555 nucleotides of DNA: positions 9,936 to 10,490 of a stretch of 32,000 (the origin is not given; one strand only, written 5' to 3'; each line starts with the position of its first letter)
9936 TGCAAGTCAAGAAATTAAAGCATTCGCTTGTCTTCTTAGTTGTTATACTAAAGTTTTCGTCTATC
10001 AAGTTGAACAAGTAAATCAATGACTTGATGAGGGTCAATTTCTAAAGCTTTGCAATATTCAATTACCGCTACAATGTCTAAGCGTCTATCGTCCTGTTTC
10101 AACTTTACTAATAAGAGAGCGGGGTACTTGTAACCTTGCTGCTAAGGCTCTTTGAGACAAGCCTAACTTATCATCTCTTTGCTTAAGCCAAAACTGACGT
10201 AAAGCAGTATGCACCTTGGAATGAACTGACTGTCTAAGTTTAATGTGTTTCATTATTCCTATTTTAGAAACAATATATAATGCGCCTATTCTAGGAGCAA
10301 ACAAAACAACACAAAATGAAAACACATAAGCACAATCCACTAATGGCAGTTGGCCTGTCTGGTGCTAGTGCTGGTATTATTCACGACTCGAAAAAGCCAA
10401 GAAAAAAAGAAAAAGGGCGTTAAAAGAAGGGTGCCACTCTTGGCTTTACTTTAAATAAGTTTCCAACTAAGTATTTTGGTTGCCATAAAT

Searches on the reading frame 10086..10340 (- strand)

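Call 88: search_protein_families(library=ncbifam, max_evalue=0.01, proteins=[window:10086-10340:-])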
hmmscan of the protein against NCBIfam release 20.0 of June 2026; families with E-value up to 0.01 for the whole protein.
window:10086-10340:- (84 aa): 3 families
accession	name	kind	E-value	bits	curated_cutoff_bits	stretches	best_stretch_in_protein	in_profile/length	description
TIGR03070.1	couple_hipB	subfamily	0.00012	22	71.65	1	52-83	7-38/58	type II toxin-antitoxin system Y4mF family antitoxin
TIGR02612.1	mob_myst_A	hypoth_equivalog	0.0052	16.7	122.6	1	41-82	19-60/150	mobile mystery protein A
TIGR02607.1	antidote_HigA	equivalog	0.0093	15.8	47.7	0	58-82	18-42/81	HigA family addiction module antitoxin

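Call 89: search_protein_families(library=pfam, max_evalue=0.05, proteins=[window:10086-10340:-])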
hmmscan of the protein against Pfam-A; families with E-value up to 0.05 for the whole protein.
window:10086-10340:- (84 aa): 2 families
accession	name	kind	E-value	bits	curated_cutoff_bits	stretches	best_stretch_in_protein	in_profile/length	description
PF01381.28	HTH_3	-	1.4e-06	28.6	23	1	54-84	4-33/55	Helix-turn-helix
PF13560.12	HTH_31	-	4e-06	27.5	27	1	57-84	11-38/64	Helix-turn-helix domain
